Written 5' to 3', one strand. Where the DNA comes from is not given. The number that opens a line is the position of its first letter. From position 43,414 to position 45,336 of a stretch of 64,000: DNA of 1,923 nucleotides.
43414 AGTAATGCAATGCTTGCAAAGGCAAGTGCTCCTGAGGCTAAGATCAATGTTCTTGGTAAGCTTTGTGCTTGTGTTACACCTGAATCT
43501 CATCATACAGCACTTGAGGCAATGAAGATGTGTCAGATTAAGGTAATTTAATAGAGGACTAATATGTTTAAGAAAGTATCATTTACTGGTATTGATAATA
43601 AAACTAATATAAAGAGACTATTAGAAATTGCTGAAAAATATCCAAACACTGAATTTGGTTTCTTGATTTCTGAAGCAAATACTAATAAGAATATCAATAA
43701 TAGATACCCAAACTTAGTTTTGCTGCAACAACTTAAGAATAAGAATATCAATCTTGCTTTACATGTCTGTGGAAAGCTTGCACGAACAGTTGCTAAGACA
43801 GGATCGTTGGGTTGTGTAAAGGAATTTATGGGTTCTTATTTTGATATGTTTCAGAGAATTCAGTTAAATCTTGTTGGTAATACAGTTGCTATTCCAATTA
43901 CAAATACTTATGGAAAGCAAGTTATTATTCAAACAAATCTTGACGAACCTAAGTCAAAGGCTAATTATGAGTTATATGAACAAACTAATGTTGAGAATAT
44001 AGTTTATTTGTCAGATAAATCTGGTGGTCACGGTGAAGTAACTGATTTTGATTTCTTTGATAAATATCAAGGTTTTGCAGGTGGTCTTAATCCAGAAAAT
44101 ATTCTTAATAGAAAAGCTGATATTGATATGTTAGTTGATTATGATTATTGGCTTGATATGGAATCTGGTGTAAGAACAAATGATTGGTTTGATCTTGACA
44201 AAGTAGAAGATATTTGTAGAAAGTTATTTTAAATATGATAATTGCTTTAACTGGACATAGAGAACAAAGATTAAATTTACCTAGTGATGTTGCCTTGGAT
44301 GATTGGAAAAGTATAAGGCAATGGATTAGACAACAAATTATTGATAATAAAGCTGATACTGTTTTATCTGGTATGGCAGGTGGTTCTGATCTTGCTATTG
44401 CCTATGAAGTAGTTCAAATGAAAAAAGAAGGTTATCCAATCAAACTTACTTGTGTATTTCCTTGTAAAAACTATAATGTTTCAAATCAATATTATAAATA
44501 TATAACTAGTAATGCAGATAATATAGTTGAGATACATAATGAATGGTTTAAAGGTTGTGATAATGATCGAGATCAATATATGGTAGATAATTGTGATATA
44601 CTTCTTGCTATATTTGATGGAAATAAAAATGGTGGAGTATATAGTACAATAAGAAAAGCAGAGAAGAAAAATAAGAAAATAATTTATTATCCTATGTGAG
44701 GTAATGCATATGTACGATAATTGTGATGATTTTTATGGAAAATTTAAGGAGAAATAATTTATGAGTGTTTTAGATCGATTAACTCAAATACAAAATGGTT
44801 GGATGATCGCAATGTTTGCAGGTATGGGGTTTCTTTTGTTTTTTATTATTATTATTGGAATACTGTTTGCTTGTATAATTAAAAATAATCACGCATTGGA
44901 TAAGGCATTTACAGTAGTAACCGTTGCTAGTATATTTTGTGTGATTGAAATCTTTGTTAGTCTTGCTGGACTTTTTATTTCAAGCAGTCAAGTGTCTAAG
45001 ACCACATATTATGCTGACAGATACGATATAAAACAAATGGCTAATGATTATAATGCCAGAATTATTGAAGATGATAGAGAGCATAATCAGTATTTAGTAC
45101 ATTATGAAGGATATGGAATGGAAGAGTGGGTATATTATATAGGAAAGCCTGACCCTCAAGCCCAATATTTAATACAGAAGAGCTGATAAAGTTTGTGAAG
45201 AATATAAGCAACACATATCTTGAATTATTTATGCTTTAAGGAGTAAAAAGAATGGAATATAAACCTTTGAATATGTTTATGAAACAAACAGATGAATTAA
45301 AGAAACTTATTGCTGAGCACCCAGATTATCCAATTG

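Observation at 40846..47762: Complete Preiss-Handler NAD+ salvage pathway on the element (PncA, PncB, P-loop kinase, NMNAT-NadE fusion): candidate NAD+-reconstitution counter-defence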

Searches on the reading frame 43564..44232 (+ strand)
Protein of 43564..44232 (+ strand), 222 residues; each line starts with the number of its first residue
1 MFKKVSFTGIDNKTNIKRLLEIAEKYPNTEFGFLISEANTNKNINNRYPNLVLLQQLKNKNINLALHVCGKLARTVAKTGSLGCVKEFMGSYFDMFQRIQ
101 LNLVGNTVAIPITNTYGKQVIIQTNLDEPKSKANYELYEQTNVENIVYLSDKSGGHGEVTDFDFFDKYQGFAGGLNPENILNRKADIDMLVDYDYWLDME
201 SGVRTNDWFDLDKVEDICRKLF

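Call 3: search_protein_families(library=pfam, proteins=[window:43564-44232:+], max_evalue=0.01)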
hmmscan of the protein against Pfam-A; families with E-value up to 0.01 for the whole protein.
window:43564-44232:+ (222 aa): 1 family
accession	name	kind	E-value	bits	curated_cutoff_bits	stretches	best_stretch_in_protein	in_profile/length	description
PF00697.28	PRAI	-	3.1e-06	27.5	22.7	1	120-217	93-190/193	N-(5'phosphoribosyl)anthranilate (PRA) isomerase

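Call 4: search_protein_families(library=ncbifam, proteins=[window:43564-44232:+], max_evalue=0.01)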
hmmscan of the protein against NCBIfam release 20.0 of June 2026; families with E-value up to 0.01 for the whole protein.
window:43564-44232:+ (222 aa): 2 families
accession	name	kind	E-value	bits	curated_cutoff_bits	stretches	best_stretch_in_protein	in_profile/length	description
NF002302.0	PRK01222.2-2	equivalog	0.0036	17.6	172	1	99-203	72-173/193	phosphoribosylanthranilate isomerase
NF002298.0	PRK01222.1-4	equivalog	0.0094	15.6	215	0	147-218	128-199/209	phosphoribosylanthranilate isomerase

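Call 7: search_protein_families(library=phrogs, proteins=[window:43564-44232:+], max_evalue=0.001)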
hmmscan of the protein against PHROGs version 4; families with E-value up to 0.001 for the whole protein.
window:43564-44232:+ (222 aa): 0 families

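Call 36: search_solved_structures(query=window:43564-44232:+, max_evalue=1, show_alignments=1)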
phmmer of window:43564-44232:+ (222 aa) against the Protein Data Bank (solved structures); distinct sequences matched with E-value up to 1: 3.
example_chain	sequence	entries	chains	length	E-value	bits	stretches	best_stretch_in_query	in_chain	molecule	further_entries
8rio_A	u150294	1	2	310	0.026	17.4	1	97-197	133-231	3-keto-5-aminohexanoate cleavage protein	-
8rip_A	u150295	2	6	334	0.031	17.2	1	97-197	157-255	3-keto-5-aminohexanoate cleavage protein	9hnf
3e02_A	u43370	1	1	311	0.77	12.6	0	104-201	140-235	uncharacterized protein DUF849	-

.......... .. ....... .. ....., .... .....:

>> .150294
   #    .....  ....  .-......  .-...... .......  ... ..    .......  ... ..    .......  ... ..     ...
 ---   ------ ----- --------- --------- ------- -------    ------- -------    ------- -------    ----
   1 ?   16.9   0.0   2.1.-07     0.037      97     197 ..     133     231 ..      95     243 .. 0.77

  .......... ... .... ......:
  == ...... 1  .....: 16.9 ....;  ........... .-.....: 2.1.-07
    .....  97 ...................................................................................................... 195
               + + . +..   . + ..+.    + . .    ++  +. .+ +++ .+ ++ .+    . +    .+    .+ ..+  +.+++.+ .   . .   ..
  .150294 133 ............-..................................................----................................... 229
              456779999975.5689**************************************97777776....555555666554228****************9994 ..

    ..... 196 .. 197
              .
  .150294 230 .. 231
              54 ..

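Call 64: find_homologous_proteins(query=window:43564-44232:+, max_evalue=0.001)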
Query window:43564-44232:+ (222 aa): 252 proteins with E <= 0.001 among 417 candidates; the best 120 are listed.
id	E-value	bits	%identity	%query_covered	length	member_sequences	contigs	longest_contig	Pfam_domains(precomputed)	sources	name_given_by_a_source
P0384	2.3e-139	480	95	100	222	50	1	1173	PF00697.29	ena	-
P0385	1.1e-113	396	85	100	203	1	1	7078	-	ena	-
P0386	6.5e-112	391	79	100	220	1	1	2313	PF00697.29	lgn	-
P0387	8.9e-109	380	75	100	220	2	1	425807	PF00697.29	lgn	-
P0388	1.3e-97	344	69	100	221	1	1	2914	PF00697.29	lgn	-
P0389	4.2e-96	339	68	99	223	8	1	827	-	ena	-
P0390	5.6e-96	338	67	99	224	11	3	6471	PF00697.29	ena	-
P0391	3.2e-95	336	70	99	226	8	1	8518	PF00697.29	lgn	-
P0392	1.7e-93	330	68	99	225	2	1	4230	PF00697.29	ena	-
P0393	8.5e-93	328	66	99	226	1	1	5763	PF00697.29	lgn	-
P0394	1.2e-92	327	67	99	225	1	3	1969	PF00697.29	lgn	-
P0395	2.9e-92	326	67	100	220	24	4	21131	-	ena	-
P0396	6.1e-92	325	67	99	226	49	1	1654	PF00697.29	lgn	-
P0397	1.2e-91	324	65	99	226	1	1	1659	PF00697.29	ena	-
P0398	1.5e-91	324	65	99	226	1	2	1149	PF00697.29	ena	-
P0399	1.7e-91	324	68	99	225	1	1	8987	PF00697.29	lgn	-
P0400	3.0e-91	323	66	99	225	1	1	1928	PF00697.29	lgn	-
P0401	7.7e-91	322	65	99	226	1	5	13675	PF00697.29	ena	-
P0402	3.3e-90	320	65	99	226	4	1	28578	PF00697.29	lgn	-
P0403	3.8e-90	319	66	99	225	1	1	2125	PF00697.29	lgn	-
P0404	4.0e-90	319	66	100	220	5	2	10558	PF00697.29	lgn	-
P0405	1.7e-88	314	67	98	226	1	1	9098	PF00697.29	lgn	-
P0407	1.1e-82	295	63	98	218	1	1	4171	PF00697.29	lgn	-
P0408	1.3e-80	288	63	98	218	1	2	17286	PF00697.29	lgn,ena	-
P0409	2.3e-78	281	78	73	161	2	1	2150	PF00697.29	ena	-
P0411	4.7e-58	214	48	99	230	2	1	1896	PF00697.29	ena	-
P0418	4.3e-38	149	41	98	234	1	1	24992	PF00697.29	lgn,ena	-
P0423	1.9e-36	144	39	100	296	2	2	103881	PF00697.29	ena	-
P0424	2.1e-36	144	39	100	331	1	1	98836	PF00697.29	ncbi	-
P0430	1.1e-34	138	39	98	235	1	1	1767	PF00697.29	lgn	-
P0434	5.5e-34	136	39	99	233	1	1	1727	PF00697.29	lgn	-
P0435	6.6e-34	136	40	99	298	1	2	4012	PF00697.29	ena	-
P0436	7.1e-34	135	38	98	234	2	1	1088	PF00697.29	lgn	-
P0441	5.5e-33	133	38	100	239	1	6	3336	PF00697.29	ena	-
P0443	9.7e-33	132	37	100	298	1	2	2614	PF00697.29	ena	-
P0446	2.1e-32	131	36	98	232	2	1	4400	PF00697.29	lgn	-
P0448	2.8e-32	130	37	100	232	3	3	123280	PF00697.29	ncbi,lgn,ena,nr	ncbi:MAG: hypothetical protein IJ550_02215 [Bacteroidaceae bacterium]|nr:hypothetical protein [Bacte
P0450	3.1e-32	130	35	100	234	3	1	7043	PF00697.29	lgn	-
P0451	4.1e-32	130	37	99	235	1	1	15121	PF00697.29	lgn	-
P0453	5.2e-32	129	36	98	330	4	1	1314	PF00697.29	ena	-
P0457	1.8e-31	128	38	98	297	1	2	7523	PF00697.29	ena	-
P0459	4.6e-31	126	38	98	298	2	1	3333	PF00697.29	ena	-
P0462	2.3e-30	124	37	98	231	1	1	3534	PF00697.29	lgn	-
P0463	2.7e-30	124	36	99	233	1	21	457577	PF00697.29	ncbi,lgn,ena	-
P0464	2.8e-30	124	36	99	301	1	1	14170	PF00697.29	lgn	-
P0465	3.4e-30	123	36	100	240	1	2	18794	PF00697.29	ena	-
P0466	3.5e-30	123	36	98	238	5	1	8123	PF00697.29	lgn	-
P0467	7.2e-30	122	36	100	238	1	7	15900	PF00697.29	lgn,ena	-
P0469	8.6e-30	122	36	99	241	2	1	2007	PF00697.29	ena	-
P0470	9.0e-30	122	37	100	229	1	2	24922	PF00697.29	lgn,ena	-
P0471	9.5e-30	122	36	100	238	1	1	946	PF00697.29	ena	-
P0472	2.4e-29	121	37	96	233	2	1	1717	PF00697.29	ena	-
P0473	6.0e-29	119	36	100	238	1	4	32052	PF00697.29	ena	-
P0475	7.8e-29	119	37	100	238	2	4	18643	PF00697.29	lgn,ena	-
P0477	1.1e-28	118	34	97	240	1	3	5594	PF00697.29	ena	-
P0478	2.4e-28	117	35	99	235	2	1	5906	PF00697.29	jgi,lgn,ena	-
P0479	2.5e-28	117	36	100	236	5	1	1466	PF00697.29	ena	-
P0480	3.9e-28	117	37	99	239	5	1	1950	PF00697.29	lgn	-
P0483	8.7e-28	116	35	97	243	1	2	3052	PF00697.29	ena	-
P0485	1.2e-27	115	35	99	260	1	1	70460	PF00697.29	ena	-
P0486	1.6e-27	115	36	98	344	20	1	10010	PF00697.29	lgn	-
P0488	2.5e-27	114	36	100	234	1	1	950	PF00697.29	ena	-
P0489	2.8e-27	114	33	100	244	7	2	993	PF00697.29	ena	-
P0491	5.8e-27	113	36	100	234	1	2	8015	PF00697.29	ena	-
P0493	6.6e-27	113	36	100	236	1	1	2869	PF00697.29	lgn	-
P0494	6.9e-27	113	37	97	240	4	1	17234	PF00697.29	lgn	-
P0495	7.0e-27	113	34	98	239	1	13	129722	PF00697.29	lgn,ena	-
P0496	1.2e-26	112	36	98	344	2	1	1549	PF00697.29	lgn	-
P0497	1.9e-26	111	34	98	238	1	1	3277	PF00697.29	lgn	-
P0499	4.6e-26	110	37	99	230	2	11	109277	PF00697.29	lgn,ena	-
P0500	1.4e-25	108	34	99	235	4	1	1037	PF00697.29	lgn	-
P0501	1.8e-25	108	35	100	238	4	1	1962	PF00697.29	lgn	-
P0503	8.4e-25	106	33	99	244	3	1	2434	PF00697.29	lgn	-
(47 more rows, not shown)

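Call 65: find_encoding_contigs(protein=P0463, flank=6000, max_places=2)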
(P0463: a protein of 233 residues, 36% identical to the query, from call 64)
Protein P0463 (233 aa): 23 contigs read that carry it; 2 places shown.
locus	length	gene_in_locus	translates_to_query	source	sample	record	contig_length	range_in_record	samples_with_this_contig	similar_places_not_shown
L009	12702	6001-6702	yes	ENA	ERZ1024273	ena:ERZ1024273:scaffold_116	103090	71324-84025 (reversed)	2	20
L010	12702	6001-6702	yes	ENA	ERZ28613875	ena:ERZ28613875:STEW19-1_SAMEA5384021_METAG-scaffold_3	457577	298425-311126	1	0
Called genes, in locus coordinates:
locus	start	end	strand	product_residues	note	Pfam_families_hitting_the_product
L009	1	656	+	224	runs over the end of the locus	-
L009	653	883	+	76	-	-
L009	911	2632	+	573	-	PF00145:DNA_methylase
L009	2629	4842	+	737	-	PF00271:Helicase_C, PF01555:N6_N4_Mtase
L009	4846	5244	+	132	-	-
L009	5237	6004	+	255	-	PF07505:DUF5131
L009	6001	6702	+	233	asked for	PF00697:PRAI (weak)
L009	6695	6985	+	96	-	-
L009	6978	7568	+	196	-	-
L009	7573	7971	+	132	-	PF01844:HNH (weak)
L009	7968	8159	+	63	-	-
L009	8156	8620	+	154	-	-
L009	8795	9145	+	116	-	-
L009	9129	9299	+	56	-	-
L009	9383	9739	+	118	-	PF00436:SSB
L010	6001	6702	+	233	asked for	PF00697:PRAI (weak)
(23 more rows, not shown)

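Call 66: find_encoding_contigs(protein=P0448, flank=6000, max_places=2)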
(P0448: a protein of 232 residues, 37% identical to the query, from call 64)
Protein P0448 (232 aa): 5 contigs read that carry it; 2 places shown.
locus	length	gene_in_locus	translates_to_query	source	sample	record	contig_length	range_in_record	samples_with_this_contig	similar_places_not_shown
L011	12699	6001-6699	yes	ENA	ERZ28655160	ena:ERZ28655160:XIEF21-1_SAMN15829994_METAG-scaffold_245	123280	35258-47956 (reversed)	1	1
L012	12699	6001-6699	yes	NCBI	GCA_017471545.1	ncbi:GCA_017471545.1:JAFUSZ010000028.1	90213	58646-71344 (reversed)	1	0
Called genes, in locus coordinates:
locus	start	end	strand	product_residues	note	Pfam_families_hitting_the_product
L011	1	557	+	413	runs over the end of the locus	PF00078:RVT_1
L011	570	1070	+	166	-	-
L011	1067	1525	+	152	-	-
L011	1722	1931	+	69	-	-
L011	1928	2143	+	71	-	-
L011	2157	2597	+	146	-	-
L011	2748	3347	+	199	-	-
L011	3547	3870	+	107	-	-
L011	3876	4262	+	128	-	-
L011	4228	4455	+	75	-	-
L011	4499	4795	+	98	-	PF09643:YopX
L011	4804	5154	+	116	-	-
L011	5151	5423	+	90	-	-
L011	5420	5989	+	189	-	PF00929:RNase_T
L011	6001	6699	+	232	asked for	PF00697:PRAI (weak)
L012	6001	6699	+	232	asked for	PF00697:PRAI (weak)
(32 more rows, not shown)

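Call 67: find_encoding_contigs(protein=P0424, flank=6000, max_places=2)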
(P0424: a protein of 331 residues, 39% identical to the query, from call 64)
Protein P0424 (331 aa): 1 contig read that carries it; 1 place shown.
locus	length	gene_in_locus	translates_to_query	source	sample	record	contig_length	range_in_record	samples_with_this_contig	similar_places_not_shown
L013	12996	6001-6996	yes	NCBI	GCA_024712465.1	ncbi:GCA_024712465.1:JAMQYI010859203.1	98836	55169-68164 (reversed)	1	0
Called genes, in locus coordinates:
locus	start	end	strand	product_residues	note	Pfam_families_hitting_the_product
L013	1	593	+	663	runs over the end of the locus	PF00004:AAA (weak), PF07724:AAA_2, PF07728:AAA_5, PF08406:CbbQ_C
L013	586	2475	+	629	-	PF00092:VWA (weak)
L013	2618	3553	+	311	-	PF08401:ArdcN, PF18818:MPTase-PolyVal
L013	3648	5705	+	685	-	PF00580:UvrD-helicase, PF13245:AAA_19, PF13604:AAA_30 (faint), PF01443:Viral_helicase1 (faint), PF13361:UvrD_C, PF13538:UvrD_C_2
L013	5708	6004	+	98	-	-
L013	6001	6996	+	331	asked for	PF00697:PRAI (weak)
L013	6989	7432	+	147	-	-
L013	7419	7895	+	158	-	PF09643:YopX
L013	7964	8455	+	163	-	PF00578:AhpC-TSA, PF08534:Redoxin, PF13098:Thioredoxin_2 (faint)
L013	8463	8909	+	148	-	-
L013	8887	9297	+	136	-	-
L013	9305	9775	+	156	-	-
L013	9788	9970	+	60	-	-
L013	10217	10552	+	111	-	-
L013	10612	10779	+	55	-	PF07432:Hc1 (weak)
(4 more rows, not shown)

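Call 102: predict_structure(alignment_id=A5)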
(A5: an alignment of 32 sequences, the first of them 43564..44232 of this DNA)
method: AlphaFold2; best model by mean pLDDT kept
length: 222 residues; sequences in the alignment: 32
mean_pLDDT: 92.3   pTM: 0.89
mean pLDDT of the five models: 92.3, 91.6, 91.3, 89.3, 88.6
residues with pLDDT >= 90: 181; 70-90: 32; 50-70: 9; < 50: 0
segments of 3 or more residues with pLDDT < 50: none
pLDDT, mean of each block of 10 residues (from residue 1): 95 94 97 83 69 91 94 95 95 96 92 96 95 95 93 80 93 94 96 96 92 98 96
secondary structure, 60 per line:
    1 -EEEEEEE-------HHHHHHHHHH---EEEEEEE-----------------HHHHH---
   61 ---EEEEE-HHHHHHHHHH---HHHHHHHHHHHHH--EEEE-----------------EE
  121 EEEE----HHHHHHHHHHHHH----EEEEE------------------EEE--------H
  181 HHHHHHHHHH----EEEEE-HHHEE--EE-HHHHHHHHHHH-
elements in order: E2-8 H16-25 E29-35 H53-57 E64-68 H70-79 H83-95 E98-101 E119-124 H129-141 E146-150 E169-171 H180-190 E195-199 H211-221

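Call 104: fold_search(model_id=the predicted structure, library=pdb)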
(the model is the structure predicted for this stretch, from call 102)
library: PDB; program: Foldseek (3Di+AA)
matches with E <= 10: 1096; with E <= 0.001: 7
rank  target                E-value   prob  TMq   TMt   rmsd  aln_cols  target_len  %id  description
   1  3m0z_A                3.2e-04  1.00  0.56  0.51   6.6       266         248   14  Crystal structure of putative aldolase from Klebsiella pneumoniae. (released 2010-03-31)
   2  4grs_C                4.9e-04  1.00  0.54  0.39   6.2       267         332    9  Crystal structure of a chimeric DAH7PS (released 2013-02-06)
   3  1xi3_A                5.2e-04  1.00  0.50  0.54   6.4       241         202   14  Thiamine phosphate pyrophosphorylase from Pyrococcus furiosus Pfu-1255191-001 (released 2004-09-28)
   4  3m0z_B                7.1e-04  1.00  0.55  0.50   6.8       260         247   13  Crystal structure of putative aldolase from Klebsiella pneumoniae. (released 2010-03-31)
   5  3vnl_A                7.5e-04  0.99  0.42  0.35   9.7       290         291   10  Crystal structures of D-Psicose 3-epimerase with D-tagatose from Clostridium cellulolyticum H10 (released 2012-08-01)
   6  3mux_A                8.0e-04  1.00  0.54  0.49   5.9       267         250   13  The Crystal Structure of a putative 4-hydroxy-2-oxoglutarate aldolase from Bacillus anthracis to 1.45A (released 2010-05-12)
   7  3lm7_B                8.5e-04  1.00  0.51  0.47   7.1       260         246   10  Crystal Structure of DUF1341 representative, from Yersinia enterocolitica subsp. enterocolitica 8081 (released 2010-02-23)
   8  1vr6_D                1.2e-03  1.00  0.57  0.40   6.4       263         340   10  Crystal structure of Phospho-2-dehydro-3-deoxyheptonate aldolase (DAHP synthase) (TM0343) from Thermotoga Maritima at  (released 2005-03-08)
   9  7sbj_A                1.6e-03  0.99  0.47  0.47   6.9       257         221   12  Crystal Structure of Ribulose-phosphate 3-epimerase from Stenotrophomonas maltophilia K279a (released 2021-10-27)
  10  4c1k_A                2.0e-03  1.00  0.52  0.45   6.3       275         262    9  Crystal structure of pyrococcus furiosus 3-deoxy-D-arabino- heptulosonate 7-phosphate synthase (released 2013-11-20)
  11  1so5_A                2.7e-03  1.00  0.53  0.55   5.9       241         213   11  Crystal structure of E112Q mutant of 3-keto-L-gulonate 6-phosphate decarboxylase with bound L-threonohydroxamate 4-pho (released 2004-06-08)
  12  3m0z_D                2.9e-03  1.00  0.57  0.52   5.7       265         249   14  Crystal structure of putative aldolase from Klebsiella pneumoniae. (released 2010-03-31)
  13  3tfx_A                3.3e-03  0.98  0.47  0.46   8.2       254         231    9  Crystal structure of Orotidine 5'-phosphate decarboxylase from Lactobacillus acidophilus (released 2011-09-28)
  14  3mux_B                3.5e-03  1.00  0.53  0.48   6.8       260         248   15  The Crystal Structure of a putative 4-hydroxy-2-oxoglutarate aldolase from Bacillus anthracis to 1.45A (released 2010-05-12)
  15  3m6y_A                3.5e-03  0.98  0.46  0.42   7.9       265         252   12  Structure of 4-hydroxy-2-oxoglutarate aldolase from bacillus cereus at 1.45 a resolution. (released 2010-04-07)
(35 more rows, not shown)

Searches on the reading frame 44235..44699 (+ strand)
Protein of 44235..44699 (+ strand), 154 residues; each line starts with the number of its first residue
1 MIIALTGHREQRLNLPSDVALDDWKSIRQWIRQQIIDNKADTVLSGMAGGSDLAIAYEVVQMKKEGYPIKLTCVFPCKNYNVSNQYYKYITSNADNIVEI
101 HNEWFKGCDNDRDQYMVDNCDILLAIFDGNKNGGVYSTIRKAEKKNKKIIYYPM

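Call 3: search_protein_families(library=pfam, proteins=[window:44235-44699:+], max_evalue=0.01)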
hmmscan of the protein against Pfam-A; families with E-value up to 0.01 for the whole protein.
window:44235-44699:+ (154 aa): 1 family
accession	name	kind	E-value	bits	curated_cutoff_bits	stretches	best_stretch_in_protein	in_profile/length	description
PF06908.16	YpsA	-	2.5e-12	47.5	27.7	1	3-148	1-155/168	YspA SLOG family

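Call 4: search_protein_families(library=ncbifam, proteins=[window:44235-44699:+], max_evalue=0.01)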
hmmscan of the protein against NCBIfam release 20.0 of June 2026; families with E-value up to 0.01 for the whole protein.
window:44235-44699:+ (154 aa): 1 family
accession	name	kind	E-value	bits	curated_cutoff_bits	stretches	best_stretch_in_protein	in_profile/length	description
NF010181.0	PRK13660.1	equivalog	1.8e-07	31.3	165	1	3-149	4-159/182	hypothetical protein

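Call 7: search_protein_families(library=phrogs, proteins=[window:44235-44699:+], max_evalue=0.001)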
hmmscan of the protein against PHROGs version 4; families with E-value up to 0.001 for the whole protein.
window:44235-44699:+ (154 aa): 1 family
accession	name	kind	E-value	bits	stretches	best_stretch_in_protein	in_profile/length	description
phrog_289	-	other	9.3e-08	32.4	1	2-151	24-137/500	GTP-binding domain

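Call 37: search_solved_structures(query=window:44235-44699:+, max_evalue=1, show_alignments=1)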
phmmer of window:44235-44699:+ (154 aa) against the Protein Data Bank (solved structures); distinct sequences matched with E-value up to 1: 1.
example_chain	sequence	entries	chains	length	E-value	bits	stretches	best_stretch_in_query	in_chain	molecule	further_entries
2nx2_A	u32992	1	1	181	0.015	18.2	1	3-148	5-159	Hypothetical protein ypsA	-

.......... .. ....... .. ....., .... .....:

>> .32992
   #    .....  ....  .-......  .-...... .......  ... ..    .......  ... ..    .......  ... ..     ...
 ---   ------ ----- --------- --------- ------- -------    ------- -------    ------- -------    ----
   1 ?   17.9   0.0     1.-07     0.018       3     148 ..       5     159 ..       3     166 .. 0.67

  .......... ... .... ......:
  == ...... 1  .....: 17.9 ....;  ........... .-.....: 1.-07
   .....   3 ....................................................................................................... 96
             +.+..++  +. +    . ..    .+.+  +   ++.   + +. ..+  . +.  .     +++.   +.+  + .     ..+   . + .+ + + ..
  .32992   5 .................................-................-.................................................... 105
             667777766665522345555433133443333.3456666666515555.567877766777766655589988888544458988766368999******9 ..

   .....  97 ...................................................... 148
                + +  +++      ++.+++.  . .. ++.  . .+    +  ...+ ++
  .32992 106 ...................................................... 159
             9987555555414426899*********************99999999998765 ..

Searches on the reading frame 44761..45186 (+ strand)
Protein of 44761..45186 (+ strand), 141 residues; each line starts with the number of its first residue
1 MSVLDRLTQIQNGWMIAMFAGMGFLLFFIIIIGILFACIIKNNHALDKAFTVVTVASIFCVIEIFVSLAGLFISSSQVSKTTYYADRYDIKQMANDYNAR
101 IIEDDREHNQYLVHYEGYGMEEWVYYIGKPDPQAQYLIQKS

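Call 90: search_protein_families(library=pfam, proteins=[window:44761-45186:+], max_evalue=0.01)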
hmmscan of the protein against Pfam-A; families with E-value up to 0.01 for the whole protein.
window:44761-45186:+ (141 aa): 0 families
